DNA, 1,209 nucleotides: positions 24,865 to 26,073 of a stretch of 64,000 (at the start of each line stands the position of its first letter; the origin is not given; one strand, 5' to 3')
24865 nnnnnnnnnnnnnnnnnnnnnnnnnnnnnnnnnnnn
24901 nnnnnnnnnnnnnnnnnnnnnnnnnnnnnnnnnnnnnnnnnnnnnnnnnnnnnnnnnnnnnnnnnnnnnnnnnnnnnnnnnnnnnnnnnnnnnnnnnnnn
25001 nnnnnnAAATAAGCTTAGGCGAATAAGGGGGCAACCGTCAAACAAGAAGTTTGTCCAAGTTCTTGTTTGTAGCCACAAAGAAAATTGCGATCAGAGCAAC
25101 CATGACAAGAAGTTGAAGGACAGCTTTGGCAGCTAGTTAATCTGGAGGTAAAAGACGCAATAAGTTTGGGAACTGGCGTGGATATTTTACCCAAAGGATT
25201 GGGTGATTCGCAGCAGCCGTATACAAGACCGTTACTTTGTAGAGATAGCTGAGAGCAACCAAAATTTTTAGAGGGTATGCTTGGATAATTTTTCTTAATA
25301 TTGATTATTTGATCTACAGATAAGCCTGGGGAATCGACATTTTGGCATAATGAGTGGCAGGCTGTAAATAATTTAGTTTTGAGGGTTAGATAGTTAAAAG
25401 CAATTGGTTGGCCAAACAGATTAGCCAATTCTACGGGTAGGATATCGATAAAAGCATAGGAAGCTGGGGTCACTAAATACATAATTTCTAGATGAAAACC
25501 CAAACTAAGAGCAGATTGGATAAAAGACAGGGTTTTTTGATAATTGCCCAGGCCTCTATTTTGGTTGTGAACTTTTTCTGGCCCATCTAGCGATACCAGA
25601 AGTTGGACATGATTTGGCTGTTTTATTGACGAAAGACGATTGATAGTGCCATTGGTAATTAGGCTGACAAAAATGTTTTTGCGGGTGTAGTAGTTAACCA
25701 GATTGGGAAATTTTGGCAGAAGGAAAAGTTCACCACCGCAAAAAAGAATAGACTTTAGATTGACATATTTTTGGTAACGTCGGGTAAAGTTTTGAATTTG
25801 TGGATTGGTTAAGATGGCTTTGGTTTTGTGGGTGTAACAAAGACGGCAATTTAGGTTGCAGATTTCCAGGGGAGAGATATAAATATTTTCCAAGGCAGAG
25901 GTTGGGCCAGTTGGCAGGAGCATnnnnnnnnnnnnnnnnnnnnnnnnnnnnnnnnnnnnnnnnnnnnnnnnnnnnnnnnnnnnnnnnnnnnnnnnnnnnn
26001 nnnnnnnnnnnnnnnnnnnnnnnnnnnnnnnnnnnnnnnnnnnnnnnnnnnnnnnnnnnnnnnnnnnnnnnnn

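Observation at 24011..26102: rpmG overlapping a radical-SAM (Cys-rich C-terminus) gene, followed by an EpmA-like aaRS paralog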

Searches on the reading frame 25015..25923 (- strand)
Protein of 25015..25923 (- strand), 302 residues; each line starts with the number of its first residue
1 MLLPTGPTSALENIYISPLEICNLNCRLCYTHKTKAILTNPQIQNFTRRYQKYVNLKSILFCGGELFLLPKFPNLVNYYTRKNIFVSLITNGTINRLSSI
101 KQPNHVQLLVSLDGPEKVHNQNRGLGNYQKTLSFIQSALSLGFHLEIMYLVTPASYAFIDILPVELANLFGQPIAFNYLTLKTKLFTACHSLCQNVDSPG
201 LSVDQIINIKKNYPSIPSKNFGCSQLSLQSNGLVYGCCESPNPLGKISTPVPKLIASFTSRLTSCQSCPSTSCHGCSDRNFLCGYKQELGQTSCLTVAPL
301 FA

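Call 3: search_protein_families(library=pfam, proteins=[window:25015-25923:-], max_evalue=0.01)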
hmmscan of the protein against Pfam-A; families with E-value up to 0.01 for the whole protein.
window:25015-25923:- (302 aa): 1 family
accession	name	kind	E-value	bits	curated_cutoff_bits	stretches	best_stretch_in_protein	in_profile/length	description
PF04055.27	Radical_SAM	-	1e-11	45.8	29.5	1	17-151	2-150/166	Radical SAM superfamily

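Call 4: search_protein_families(library=ncbifam, proteins=[window:25015-25923:-], max_evalue=0.01)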
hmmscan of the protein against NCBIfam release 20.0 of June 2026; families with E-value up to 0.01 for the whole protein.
window:25015-25923:- (302 aa): 52 families (the best 25 are shown)
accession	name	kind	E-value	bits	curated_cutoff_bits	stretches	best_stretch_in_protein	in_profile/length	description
TIGR04082.1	rSAM_for_selen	equivalog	2.6e-13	49.6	350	1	21-164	208-355/516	thio(seleno)oxazole modification radical SAM maturase SbtM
TIGR04054.1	rSAM_NirJ1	equivalog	2.8e-12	46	650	1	20-156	44-187/387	putative heme d1 biosynthesis radical SAM protein NirJ1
NF038283.1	viperin_w_prok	equivalog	4.8e-12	45.6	180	1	19-130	9-132/281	viperin family antiviral radical SAM protein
NF050038.1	rSAM_RiPP_GggB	equivalog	3.9e-11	42.6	650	1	9-137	39-179/398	streptosactin maturase GggB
TIGR04317.1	W_rSAM_matur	equivalog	4.8e-11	42.4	380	1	11-137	3-135/349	tungsten cofactor oxidoreductase radical SAM maturase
NF049973.1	radical_Rv1681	equivalog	5.7e-11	41.9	380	1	22-151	82-219/326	Rv1681 family radical SAM protein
TIGR04053.2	TIGR04053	equivalog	7.8e-10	38.5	395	1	21-156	17-163/366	TIGR04053 family radical SAM/SPASM domain-containing protein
NF045574.1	sacti_mat_StsB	exception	1.5e-09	37.3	625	1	9-153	93-243/466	StsB family radical SAM/SPASM domain sactipeptide maturase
TIGR04546.1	rSAM_ahbC_deAc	equivalog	3.6e-09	35.9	650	1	21-149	48-183/390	12,18-didecarboxysiroheme deacetylase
TIGR04251.1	SCM_rSAM_ScmF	equivalog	8.9e-09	35.2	400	1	11-178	3-181/353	SynChlorMet cassette radical SAM/SPASM protein ScmF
NF047865.1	rSAM_PapB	equivalog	1.1e-08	34.7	340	1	20-135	11-142/330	PapB family radical SAM/SPASM ranthipeptide maturase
TIGR04051.1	rSAM_NirJ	equivalog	2.9e-08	33.1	515.45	1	21-153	11-150/354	heme d1 biosynthesis radical SAM protein NirJ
TIGR03962.1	mycofact_rSAM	equivalog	3.7e-08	32.9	265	1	22-171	22-177/339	mycofactocin radical SAM maturase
NF041707.1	rSAM_YhhB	equivalog_domain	9.3e-08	31.4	445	1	22-135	12-145/369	cyclophane-forming radical SAM/SPASM peptide maturase YhhB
TIGR04084.1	rSAM_AF0577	subfamily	1.1e-07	31.2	225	1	21-161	6-148/347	TIGR04084 family radical SAM/SPASM domain-containing protein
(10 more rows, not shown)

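Call 8: find_homologous_proteins(query=window:25015-25923:-)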
Query window:25015-25923:- (302 aa): 445 proteins with E <= 0.001 among 1280 candidates; the best 120 are listed.
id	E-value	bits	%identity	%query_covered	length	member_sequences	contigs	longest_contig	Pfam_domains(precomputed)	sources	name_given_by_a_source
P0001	1.3e-200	683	100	100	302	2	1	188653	PF04055.28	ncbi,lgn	-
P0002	3.7e-135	468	67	100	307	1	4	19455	PF04055.28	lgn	-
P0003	3.9e-128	445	63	100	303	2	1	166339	PF04055.28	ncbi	-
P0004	2.2e-119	416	62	97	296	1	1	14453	PF04055.28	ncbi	-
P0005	2.8e-116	406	59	100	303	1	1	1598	PF04055.28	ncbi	-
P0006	1.1e-108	381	56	97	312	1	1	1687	PF04055.28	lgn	-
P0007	3.7e-106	373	51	97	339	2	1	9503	PF04055.28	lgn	-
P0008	7.2e-102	359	60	96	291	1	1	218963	PF04055.28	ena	-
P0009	1.3e-101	358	56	97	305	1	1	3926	PF04055.28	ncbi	-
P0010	4.9e-101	356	55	97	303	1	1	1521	PF04055.28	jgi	-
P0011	1.3e-100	355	54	100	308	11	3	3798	PF04055.28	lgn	-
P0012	2.1e-100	354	54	98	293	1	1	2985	PF04055.28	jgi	jgi:organic radical activating enzyme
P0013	2.3e-100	354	57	100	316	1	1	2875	PF04055.28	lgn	-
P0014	3.2e-100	353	56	100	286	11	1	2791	PF04055.28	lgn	-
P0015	3.9e-100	353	55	98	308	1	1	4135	PF04055.28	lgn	-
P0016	4.1e-100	353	56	97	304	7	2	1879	PF04055.28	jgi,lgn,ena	-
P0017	7.8e-100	352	54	99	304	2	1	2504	PF04055.28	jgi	-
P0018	7.9e-100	352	56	100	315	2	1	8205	PF04055.28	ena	-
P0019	9.5e-100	352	57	100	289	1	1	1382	PF04055.28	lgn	-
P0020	1.8e-99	351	54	97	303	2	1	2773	PF04055.28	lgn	-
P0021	2.5e-99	350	53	97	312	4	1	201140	PF04055.28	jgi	jgi:sulfatase maturation enzyme AslB (radical SAM superfamily)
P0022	3.9e-99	350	57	97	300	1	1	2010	PF04055.28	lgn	-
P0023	4.1e-99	350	54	100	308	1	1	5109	PF04055.28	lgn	-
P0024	1.0e-98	348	56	100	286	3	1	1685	PF04055.28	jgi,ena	-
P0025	1.6e-98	348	55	97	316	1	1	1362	PF04055.28,PF13353.12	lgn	-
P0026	1.8e-98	348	54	97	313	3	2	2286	PF04055.28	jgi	-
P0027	2.0e-98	347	55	100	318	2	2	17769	PF04055.28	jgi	-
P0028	2.1e-98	347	54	97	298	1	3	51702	PF04055.28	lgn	-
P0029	2.2e-98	347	55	97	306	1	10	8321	PF04055.28,PF13353.12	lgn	-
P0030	2.6e-98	347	56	97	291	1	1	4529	PF04055.28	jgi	jgi:sulfatase maturation enzyme AslB (radical SAM superfamily)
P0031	2.6e-98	347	58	97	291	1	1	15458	PF04055.28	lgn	-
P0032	3.6e-98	347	56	97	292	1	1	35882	PF04055.28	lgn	-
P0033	4.8e-98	346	53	97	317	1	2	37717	PF04055.28,PF13353.12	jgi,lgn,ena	-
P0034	4.9e-98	346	56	97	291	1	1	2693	PF04055.28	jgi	-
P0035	6.0e-98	346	56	97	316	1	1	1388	PF04055.28,PF13353.12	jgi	jgi:MoaA/NifB/PqqE/SkfB family radical SAM enzyme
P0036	7.4e-98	346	53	100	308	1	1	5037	PF04055.28,PF13353.12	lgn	-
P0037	1.5e-97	345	53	97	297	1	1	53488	PF04055.28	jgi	jgi:organic radical activating enzyme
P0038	1.7e-97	344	55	94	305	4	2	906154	PF04055.28,PF13353.12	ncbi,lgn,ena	-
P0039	3.6e-97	343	56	100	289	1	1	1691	PF04055.28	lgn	-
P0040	3.9e-97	343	55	97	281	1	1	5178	PF04055.28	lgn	-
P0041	4.0e-97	343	57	97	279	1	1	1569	PF04055.28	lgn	-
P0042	5.5e-97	343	55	96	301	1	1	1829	PF04055.28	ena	-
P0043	1.0e-96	342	55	97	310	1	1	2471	PF04055.28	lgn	-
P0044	1.0e-96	342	52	100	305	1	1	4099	PF04055.28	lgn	-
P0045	1.2e-96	342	56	99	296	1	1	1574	PF04055.28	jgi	jgi:sulfatase maturation enzyme AslB (radical SAM superfamily)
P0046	1.3e-96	342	55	97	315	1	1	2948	PF04055.28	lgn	-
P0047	2.5e-96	341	56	97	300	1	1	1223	PF04055.28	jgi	-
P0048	3.3e-96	340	56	97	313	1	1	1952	PF04055.28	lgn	-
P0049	3.4e-96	340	52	99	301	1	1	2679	PF04055.28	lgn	-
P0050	3.6e-96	340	55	100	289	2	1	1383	PF04055.28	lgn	-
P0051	6.0e-96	339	55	97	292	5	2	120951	PF04055.28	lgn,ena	-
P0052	6.2e-96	339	54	97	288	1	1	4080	PF04055.28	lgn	-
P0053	6.9e-96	339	56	97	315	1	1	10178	PF04055.28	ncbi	-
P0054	5.1e-95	336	55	97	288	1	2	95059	PF04055.28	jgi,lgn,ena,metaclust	metaclust:\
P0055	1.7e-94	335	54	97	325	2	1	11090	PF04055.28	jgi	-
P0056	6.9e-94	333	53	95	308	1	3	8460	PF04055.28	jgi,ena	-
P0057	9.1e-94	332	49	100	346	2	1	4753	PF04055.28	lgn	-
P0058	1.0e-93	332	54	99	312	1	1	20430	PF04055.28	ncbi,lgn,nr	ncbi:MAG: radical SAM protein [Patescibacteria group bacterium]|nr:radical SAM protein [Patescibacte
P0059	1.3e-93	332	51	97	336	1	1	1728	PF04055.28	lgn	-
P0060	1.3e-93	332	52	96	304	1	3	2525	PF04055.28,PF13353.12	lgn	-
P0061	1.9e-93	331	55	97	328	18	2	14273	PF04055.28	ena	-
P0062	1.1e-92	329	56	97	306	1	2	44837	PF04055.28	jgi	jgi:sulfatase maturation enzyme AslB (radical SAM superfamily)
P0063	5.1e-92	326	53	95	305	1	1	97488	PF04055.28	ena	-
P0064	1.3e-91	325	46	100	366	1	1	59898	PF04055.28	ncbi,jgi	-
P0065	1.6e-91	325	48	100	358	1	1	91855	PF04055.28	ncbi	-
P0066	2.9e-91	324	51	97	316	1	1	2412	PF04055.28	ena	-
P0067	2.9e-91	324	54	86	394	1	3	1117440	PF04055.28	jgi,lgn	jgi:MoaA/NifB/PqqE/SkfB family radical SAM enzyme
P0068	7.7e-91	323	50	97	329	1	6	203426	PF04055.28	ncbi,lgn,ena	-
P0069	1.5e-90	322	49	97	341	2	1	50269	PF04055.28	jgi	jgi:MoaA/NifB/PqqE/SkfB family radical SAM enzyme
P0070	1.7e-90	321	55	97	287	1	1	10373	PF04055.28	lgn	-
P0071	2.6e-90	321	51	97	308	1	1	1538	PF04055.28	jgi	jgi:sulfatase maturation enzyme AslB (radical SAM superfamily)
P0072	3.9e-90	320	53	97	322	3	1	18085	PF04055.28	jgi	-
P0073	4.4e-90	320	52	96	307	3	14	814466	PF04055.28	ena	-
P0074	1.1e-89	319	54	98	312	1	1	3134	PF04055.28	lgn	-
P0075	7.2e-89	316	45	96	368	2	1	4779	PF04055.28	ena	-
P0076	1.1e-88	316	53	97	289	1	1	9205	PF04055.28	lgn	-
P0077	1.4e-88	315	51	97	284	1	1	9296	PF04055.28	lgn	-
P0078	3.8e-88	314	50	99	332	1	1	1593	PF04055.28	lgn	-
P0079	5.2e-88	313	53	97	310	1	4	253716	PF04055.28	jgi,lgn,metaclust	metaclust:\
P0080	1.8e-87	312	48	100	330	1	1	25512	PF04055.28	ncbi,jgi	ncbi:MAG: radical SAM protein [Candidatus Shapirobacteria bacterium]|jgi:organic radical activating 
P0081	1.8e-87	312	47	96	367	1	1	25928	PF04055.28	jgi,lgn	jgi:MoaA/NifB/PqqE/SkfB family radical SAM enzyme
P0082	8.8e-87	309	54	97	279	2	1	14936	PF04055.28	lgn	-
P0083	3.6e-86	307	48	96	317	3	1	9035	PF04055.28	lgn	-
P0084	2.1e-85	305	54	97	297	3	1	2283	PF04055.28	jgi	-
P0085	6.3e-85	303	54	86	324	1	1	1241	PF04055.28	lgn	-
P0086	8.2e-85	303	49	97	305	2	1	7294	PF04055.28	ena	-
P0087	1.9e-84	302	51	97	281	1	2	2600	PF04055.28,PF13353.12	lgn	-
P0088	2.3e-83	298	48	100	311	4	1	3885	PF04055.28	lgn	-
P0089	1.4e-82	295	51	97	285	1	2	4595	PF04055.28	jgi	jgi:sulfatase maturation enzyme AslB (radical SAM superfamily)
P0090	3.4e-82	294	52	97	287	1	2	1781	PF04055.28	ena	-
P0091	6.9e-82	293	52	97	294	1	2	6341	PF04055.28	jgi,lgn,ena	-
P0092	6.9e-82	293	49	97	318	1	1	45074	PF04055.28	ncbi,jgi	-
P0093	7.0e-82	293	49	98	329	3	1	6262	PF04055.28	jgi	-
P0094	1.8e-81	292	50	97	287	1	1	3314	PF04055.28,PF13353.12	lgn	-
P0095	1.8e-81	292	47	100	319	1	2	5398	PF04055.28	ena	-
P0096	2.5e-81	291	47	98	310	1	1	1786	PF04055.28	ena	-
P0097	3.1e-81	291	51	97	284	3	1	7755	PF04055.28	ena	-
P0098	4.9e-81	290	51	97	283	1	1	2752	PF04055.28,PF13353.12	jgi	-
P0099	1.9e-80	288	48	99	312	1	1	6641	PF04055.28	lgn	-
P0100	1.9e-80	288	43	100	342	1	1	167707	PF04055.28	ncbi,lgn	-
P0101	2.0e-80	288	49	98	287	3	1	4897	PF04055.28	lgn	-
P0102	3.4e-80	288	51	97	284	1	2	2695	PF04055.28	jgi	-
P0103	3.9e-80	287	48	97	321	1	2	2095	PF04055.28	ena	-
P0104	4.9e-80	287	50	97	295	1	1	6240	PF04055.28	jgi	-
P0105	5.4e-80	287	48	97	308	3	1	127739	PF04055.28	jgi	-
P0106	1.3e-79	286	49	98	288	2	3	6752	PF04055.28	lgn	-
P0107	1.3e-79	286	50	97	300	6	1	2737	PF04055.28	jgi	jgi:sulfatase maturation enzyme AslB (radical SAM superfamily)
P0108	1.4e-79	286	52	97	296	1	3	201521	PF04055.28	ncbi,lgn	-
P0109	1.5e-79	285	48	97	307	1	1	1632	PF04055.28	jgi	-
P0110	1.8e-79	285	50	97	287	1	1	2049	PF04055.28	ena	-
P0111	3.5e-79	284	50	97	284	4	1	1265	PF04055.28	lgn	-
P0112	4.1e-79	284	50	97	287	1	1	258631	PF04055.28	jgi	jgi:sulfatase maturation enzyme AslB (radical SAM superfamily)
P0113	4.2e-79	284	50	97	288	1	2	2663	PF04055.28,PF13353.12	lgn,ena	-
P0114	4.7e-79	284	50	97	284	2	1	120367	PF04055.28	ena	-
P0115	4.8e-79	284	50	97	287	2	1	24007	PF04055.28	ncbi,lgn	-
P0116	7.2e-79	283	51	94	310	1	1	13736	PF04055.28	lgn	-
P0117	8.1e-79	283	49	97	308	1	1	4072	PF04055.28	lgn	-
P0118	1.2e-78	283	50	97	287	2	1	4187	PF04055.28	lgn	-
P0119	1.5e-78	282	48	97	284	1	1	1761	PF04055.28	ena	-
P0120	1.5e-78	282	47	98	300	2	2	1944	PF04055.28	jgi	-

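Call 11: find_encoding_contigs(protein=P0001, flank=10000, max_places=3)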
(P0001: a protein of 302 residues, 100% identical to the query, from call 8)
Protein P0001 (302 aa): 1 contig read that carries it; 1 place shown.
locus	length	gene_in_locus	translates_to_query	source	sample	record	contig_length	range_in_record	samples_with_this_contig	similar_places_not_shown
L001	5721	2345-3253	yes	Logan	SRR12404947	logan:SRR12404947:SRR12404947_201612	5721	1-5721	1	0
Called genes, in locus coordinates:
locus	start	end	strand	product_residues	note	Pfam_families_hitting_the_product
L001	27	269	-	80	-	-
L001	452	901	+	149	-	PF06983:3-dmu-9_3-mt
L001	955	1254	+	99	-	PF02482:Ribosomal_S30AE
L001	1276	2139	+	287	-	PF00657:Lipase_GDSL, PF13472:Lipase_GDSL_2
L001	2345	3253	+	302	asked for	PF04055:Radical_SAM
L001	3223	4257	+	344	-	PF00152:tRNA-synt_2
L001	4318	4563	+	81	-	-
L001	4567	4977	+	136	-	-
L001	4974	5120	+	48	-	-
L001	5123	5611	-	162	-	PF00383:dCMP_cyt_deam_1, PF14437:MafB19-deam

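Call 12: find_encoding_contigs(protein=P0038, flank=6000, max_places=3)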
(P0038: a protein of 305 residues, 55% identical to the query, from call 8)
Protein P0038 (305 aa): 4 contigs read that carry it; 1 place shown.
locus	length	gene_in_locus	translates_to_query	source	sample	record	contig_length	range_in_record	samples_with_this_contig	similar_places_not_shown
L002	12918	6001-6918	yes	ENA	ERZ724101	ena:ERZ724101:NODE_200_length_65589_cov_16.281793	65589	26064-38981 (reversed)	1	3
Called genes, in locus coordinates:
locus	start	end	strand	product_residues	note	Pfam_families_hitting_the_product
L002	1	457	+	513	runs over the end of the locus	PF02934:GatB_N, PF02637:GatB_Yqey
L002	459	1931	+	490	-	-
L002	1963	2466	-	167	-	PF04480:DUF559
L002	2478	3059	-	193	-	PF01330:RuvA_N, PF00633:HHH (faint), PF14520:HHH_5, PF07499:RuvA_C (weak)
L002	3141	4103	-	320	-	PF01784:DUF34_NIF3 (faint)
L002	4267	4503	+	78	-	-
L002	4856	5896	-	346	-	PF00152:tRNA-synt_2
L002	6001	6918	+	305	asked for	PF04055:Radical_SAM, PF13353:Fer4_12 (weak)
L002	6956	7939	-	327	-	-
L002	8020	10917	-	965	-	PF00133:tRNA-synt_1, PF09334:tRNA-synt_1g, PF08264:Anticodon_1, PF19302:DUF5915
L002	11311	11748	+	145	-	PF02502:LacAB_rpiB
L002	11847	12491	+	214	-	PF00834:Ribul_P_3_epim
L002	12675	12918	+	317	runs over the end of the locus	PF00070:Pyr_redox (faint), PF01134:GIDA (faint), PF03486:HI0933_like (faint), PF07992:Pyr_redox_2, PF13738:Pyr_redox_3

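Call 13: find_encoding_contigs(protein=P0067, flank=6000, max_places=3)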
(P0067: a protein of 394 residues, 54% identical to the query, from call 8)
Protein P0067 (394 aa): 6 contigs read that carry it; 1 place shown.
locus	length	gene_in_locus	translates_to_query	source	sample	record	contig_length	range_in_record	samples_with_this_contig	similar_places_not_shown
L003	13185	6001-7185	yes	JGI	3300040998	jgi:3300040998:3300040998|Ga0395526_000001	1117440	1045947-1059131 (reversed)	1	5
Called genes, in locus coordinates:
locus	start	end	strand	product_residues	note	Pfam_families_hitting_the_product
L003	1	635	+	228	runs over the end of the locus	PF00005:ABC_tran, PF13304:AAA_21 (faint)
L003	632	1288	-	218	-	PF00625:Guanylate_kin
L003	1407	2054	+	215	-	-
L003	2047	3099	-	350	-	PF21338:Top1B_N_bact, PF01028:Topoisom_I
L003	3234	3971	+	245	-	PF00561:Abhydrolase_1, PF12146:Hydrolase_4 (weak)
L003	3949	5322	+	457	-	-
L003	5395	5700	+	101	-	PF02482:Ribosomal_S30AE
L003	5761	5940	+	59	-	PF00471:Ribosomal_L33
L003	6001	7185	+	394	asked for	PF04055:Radical_SAM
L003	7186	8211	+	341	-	PF00152:tRNA-synt_2, PF01409:tRNA-synt_2d (faint)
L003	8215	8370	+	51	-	-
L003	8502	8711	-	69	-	-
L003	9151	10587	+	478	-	PF00929:RNase_T, PF01541:GIY-YIG (weak), PF27096:UvrC_M, PF27115:Cho_C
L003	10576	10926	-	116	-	-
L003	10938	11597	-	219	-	PF24694:LNS2_PITM1-3 (weak)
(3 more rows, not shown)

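Call 15: search_solved_structures(query=window:25015-25923:-, max_evalue=1)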
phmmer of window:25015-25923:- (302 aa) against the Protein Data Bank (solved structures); distinct sequences matched with E-value up to 1: 14.
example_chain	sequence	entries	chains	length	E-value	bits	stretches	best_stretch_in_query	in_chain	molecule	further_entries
6b4c_A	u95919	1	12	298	1.9e-05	27.4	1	20-126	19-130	Viperin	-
7n7i_A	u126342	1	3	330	2.4e-05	27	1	20-126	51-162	Viperin-like enzyme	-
9dgw_A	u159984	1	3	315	2.8e-05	26.8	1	21-126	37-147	Radical SAM core domain-containing protein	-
9dfw_A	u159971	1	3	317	2.9e-05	26.8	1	21-126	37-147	Radical SAM core domain-containing protein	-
7vob_C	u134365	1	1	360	6.1e-05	25.7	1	13-159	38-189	Cytosylglucuronate decarboxylase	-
7voc_C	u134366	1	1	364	6.3e-05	25.6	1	13-159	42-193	Cytosylglucuronate decarboxylase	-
9dfn_A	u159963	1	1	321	0.00011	24.8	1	21-129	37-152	Radical SAM core domain-containing protein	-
9dfu_A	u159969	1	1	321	0.00012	24.7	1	21-129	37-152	Radical SAM core domain-containing protein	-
6efn_A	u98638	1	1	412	0.00016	24.3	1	20-138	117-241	Sporulation killing factor maturation protein SkfB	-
4k37_A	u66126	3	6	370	0.00044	22.9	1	20-138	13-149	Anaerobic sulfatase-maturating enzyme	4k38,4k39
4k36_A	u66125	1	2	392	0.00049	22.7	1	20-138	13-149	Anaerobic sulfatase-maturating enzyme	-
7tol_A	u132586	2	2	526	0.0026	20.4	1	10-143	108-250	glycerol dibiphytanyl glycerol tetraether - macrocyclic archaeol synthase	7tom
7obi_A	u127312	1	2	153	0.055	16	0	118-141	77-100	CTPR-rv4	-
6jqa_A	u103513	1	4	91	0.65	12.5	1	76-135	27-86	Phytoplasmal effector causing phyllody 1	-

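Call 21: find_related_loci(query=A1, collection=genome_contigs, flank=10000)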
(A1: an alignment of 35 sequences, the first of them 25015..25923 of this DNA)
Query A1 (302 aa) in genome_contigs; peptide patterns used: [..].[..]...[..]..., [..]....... (x = any residue, [..] = any of these).
160 stretches matched a pattern; 80 encode a relative of the query (tblastn E <= 1e-3); 80 distinct loci.
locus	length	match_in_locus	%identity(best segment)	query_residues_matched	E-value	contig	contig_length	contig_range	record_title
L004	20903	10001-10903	63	1-301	2e-132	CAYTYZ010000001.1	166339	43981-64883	MAG TPA_asm: uncultured Gammaproteobacteria bacterium isolate SRP170004_co1_231 genome assembly, contig: NODE_83_length_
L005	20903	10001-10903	55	8-302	2e-107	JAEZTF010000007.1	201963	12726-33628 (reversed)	MAG: Candidatus Parcubacteria bacterium isolate OH_PDB_36 k127_810633, whole genome shotgun sequence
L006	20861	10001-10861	56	9-294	1e-106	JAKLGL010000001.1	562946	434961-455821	MAG: Patescibacteria group bacterium isolate RA.bin39 RA.bin39_1, whole genome shotgun sequence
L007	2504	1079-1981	54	2-301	1e-108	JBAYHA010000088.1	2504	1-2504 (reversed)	MAG: Patescibacteria group bacterium isolate SO_2016_GW1_138 scaffold85668_OW334_2016, whole genome shotgun sequence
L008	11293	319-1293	54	1-301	4e-101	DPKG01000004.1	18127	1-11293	MAG TPA_asm: Candidatus Shapirobacteria bacterium isolate UBA12405 contig_8370, whole genome shotgun sequence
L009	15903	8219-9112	55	10-301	1e-99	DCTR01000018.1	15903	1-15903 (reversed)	MAG TPA_asm: Candidatus Shapirobacteria bacterium UBA1435 UBA1435_contig_54282, whole genome shotgun sequence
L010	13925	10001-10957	50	9-301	1e-98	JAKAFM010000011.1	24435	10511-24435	MAG: bacterium isolate WY1.bin95 NODE_2956_length_24435_cov_1.934713, whole genome shotgun sequence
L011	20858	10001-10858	55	10-294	1e-98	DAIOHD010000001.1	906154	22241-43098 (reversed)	MAG TPA_asm: Candidatus Magasanikbacteria bacterium isolate CTOTU29494 NODE_1_length_906154_cov_15.402158, whole genome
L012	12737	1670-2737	48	1-301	2e-98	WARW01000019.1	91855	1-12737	MAG: Patescibacteria group bacterium isolate AMAZON02 genome_19, whole genome shotgun sequence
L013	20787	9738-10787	46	1-301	2e-95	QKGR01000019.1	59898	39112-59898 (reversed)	MAG: Candidatus Shapirobacteria bacterium isolate SZUA-533 scaffold_1458, whole genome shotgun sequence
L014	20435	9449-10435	48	1-301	1e-91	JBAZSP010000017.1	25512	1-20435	MAG: Candidatus Shapirobacteria bacterium isolate SO_2017_GW1_176 NODE_7881_length_25512_cov_1.176364_OW334_2017, whole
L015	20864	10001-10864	52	9-301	1e-91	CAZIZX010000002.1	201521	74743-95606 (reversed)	MAG TPA_asm: uncultured Gammaproteobacteria bacterium isolate binchicken_co39_640 genome assembly, contig: NODE_57_lengt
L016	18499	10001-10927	48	1-301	3e-91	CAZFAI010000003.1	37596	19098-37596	MAG TPA_asm: uncultured Gammaproteobacteria bacterium isolate binchicken_co39_529 genome assembly, contig: NODE_2613_len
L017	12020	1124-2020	49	10-301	4e-90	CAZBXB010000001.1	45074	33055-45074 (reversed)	MAG TPA_asm: uncultured Gammaproteobacteria bacterium isolate SRP214966_co5_367 genome assembly, contig: NODE_434_length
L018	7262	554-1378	50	9-302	2e-88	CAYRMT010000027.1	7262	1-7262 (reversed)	MAG TPA_asm: uncultured Gammaproteobacteria bacterium isolate SRP192927_co2_434 genome assembly, contig: NODE_22273_leng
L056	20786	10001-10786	46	1-286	5e-74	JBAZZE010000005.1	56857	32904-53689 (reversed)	MAG: Candidatus Shapirobacteria bacterium isolate SO_2017_GW1_99 NODE_2946_length_56857_cov_2.267213_OW334_2017, whole g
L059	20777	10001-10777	46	3-286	2e-73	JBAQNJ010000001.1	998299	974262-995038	MAG: Microgenomates group bacterium isolate MFD12002_ilm_asm_bin60 k127_48021, whole genome shotgun sequence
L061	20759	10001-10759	48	9-286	6e-73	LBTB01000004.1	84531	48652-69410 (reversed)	MAG: Candidatus Shapirobacteria bacterium GW2011_GWF2_37_20 US46_C0004, whole genome shotgun sequence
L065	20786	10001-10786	45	11-286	2e-71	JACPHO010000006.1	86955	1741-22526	MAG: Candidatus Shapirobacteria bacterium isolate NC_groundwater_416_Ag_B-0.1um_40_33 GD18-4_B1_scaffold_1396564, whole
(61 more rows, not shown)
